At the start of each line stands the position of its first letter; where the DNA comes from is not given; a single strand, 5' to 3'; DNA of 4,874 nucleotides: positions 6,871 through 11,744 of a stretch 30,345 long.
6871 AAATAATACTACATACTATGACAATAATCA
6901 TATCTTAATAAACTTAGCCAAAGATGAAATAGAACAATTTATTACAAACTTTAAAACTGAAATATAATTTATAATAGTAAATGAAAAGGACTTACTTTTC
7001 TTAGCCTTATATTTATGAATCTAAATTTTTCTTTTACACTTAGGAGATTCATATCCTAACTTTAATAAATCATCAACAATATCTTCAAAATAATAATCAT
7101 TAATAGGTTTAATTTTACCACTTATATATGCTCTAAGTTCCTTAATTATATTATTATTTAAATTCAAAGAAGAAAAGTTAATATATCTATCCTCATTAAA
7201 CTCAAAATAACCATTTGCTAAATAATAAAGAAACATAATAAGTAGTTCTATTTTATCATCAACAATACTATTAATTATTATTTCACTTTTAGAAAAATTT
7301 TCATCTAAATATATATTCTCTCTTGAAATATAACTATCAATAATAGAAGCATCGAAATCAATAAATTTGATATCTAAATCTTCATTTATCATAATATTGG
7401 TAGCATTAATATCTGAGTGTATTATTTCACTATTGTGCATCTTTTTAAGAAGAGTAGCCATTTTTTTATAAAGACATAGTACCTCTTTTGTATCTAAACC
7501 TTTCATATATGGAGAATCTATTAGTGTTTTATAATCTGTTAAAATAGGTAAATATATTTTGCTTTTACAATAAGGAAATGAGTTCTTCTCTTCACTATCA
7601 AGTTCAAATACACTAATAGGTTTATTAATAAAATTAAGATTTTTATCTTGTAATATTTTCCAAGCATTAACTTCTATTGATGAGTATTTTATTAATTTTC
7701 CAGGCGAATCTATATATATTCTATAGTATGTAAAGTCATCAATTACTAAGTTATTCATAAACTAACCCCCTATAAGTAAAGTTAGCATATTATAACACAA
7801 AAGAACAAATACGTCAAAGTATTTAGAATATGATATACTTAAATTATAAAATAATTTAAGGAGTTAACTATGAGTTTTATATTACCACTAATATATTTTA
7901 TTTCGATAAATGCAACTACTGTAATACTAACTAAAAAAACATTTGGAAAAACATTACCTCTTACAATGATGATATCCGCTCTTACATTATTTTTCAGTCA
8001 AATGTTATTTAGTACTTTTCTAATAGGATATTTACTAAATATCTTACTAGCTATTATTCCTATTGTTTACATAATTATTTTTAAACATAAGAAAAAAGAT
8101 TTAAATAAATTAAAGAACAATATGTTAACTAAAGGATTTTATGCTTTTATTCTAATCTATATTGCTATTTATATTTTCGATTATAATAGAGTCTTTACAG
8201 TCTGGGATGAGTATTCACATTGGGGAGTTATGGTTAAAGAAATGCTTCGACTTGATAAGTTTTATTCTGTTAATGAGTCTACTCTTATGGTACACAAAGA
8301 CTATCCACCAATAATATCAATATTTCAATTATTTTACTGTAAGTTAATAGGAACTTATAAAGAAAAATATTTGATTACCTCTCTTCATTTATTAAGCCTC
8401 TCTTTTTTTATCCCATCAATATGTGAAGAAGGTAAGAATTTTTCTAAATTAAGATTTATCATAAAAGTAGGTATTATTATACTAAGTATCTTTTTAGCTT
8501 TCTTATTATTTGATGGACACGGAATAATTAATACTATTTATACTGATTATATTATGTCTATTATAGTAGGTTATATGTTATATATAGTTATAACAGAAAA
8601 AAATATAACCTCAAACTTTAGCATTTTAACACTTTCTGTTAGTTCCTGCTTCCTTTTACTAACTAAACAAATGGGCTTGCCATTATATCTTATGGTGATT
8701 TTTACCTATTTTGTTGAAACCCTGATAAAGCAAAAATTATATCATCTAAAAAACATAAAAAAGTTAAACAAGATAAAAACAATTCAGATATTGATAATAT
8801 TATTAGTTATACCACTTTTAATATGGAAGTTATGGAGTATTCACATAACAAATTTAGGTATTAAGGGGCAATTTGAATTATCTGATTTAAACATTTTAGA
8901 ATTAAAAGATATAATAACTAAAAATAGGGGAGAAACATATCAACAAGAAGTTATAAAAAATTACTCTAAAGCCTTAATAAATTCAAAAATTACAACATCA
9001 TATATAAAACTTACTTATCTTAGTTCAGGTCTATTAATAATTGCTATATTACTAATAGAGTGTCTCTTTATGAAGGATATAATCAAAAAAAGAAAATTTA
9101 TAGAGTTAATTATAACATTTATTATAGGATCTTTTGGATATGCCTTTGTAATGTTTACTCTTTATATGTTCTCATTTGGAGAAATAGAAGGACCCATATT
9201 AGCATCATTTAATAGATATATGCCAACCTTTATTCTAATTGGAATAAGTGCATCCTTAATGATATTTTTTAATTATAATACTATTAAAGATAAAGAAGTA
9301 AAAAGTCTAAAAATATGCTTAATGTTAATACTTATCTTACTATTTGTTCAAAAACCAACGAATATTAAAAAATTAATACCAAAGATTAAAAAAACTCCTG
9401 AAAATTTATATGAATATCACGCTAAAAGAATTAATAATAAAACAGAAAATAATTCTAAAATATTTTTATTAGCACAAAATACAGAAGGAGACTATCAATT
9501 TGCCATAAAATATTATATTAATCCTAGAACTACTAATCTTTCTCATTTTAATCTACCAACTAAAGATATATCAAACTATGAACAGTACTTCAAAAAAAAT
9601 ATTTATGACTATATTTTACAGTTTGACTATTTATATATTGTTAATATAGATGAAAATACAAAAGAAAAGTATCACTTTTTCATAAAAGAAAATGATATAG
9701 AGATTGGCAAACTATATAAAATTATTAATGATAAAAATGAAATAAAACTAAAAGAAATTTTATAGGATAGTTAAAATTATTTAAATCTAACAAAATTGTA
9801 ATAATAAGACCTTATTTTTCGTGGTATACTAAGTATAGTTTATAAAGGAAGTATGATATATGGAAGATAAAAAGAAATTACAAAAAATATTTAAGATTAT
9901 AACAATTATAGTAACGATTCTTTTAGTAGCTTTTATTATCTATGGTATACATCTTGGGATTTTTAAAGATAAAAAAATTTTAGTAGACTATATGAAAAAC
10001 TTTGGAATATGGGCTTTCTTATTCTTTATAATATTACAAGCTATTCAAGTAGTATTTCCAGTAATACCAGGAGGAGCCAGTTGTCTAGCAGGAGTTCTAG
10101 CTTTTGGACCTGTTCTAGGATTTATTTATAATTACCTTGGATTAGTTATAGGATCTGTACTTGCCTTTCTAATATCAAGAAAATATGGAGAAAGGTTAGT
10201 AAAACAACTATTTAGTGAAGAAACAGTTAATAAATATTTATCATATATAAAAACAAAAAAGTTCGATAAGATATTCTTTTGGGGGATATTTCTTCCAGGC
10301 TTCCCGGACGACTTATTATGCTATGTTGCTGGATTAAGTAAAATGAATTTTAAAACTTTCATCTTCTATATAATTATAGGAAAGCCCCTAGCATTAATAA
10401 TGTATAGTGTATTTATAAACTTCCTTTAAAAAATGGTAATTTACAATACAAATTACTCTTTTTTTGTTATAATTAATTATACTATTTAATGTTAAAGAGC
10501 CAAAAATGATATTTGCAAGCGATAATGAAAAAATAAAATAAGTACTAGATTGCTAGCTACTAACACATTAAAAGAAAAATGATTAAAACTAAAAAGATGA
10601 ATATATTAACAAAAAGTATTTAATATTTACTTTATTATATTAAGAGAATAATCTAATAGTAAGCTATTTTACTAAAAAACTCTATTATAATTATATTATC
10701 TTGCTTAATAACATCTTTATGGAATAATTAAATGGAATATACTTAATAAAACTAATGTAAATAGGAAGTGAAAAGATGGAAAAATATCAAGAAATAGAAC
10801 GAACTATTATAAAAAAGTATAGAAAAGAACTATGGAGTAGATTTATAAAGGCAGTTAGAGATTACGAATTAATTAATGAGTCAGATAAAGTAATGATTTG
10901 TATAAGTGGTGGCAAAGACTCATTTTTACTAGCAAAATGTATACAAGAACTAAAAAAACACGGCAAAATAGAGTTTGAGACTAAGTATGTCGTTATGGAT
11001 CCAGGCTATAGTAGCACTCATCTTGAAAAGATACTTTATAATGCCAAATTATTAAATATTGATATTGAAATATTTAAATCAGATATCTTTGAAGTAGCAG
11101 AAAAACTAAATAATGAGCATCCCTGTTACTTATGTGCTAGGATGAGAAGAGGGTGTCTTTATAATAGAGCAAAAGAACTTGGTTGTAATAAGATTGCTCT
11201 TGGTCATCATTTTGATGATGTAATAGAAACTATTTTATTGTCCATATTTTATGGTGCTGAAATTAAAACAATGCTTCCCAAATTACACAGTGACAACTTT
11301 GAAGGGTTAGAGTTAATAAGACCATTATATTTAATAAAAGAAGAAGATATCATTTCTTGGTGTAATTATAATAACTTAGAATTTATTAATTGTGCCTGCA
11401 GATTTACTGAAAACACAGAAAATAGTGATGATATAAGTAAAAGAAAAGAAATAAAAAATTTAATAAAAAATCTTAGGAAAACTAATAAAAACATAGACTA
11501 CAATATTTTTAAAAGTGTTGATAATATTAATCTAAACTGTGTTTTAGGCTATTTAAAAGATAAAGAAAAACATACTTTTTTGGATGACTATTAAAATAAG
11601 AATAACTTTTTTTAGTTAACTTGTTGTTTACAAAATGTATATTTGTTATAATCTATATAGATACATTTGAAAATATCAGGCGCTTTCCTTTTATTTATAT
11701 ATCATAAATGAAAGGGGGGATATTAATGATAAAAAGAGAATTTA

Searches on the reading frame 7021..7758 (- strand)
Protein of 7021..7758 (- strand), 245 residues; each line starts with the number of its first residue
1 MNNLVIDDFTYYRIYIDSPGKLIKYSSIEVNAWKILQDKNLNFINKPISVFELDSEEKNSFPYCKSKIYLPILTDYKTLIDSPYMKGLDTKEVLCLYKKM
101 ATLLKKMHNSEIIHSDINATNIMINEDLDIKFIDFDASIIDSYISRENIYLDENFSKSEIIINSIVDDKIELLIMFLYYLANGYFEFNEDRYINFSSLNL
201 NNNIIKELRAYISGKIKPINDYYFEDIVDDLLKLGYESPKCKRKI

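Call 55: search_protein_families(library=pfam, proteins=[window:7021-7758:-], max_evalue=0.00001)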
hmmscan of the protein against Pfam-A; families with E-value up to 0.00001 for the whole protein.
window:7021-7758:- (245 aa): 1 family
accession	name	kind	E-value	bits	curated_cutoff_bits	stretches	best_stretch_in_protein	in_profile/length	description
PF00069.31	Pkinase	-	9.7e-08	32.2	31.7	1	84-188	91-198/263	Protein kinase domain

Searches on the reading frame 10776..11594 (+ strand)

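Call 55: search_protein_families(library=pfam, proteins=[window:10776-11594:+], max_evalue=0.00001)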
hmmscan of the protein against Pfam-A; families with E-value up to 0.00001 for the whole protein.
window:10776-11594:+ (272 aa): 1 family
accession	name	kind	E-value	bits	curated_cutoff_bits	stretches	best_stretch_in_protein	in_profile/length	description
PF01171.26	ATP_bind_3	-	5.9e-18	65.7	27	1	38-205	1-165/182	PP-loop family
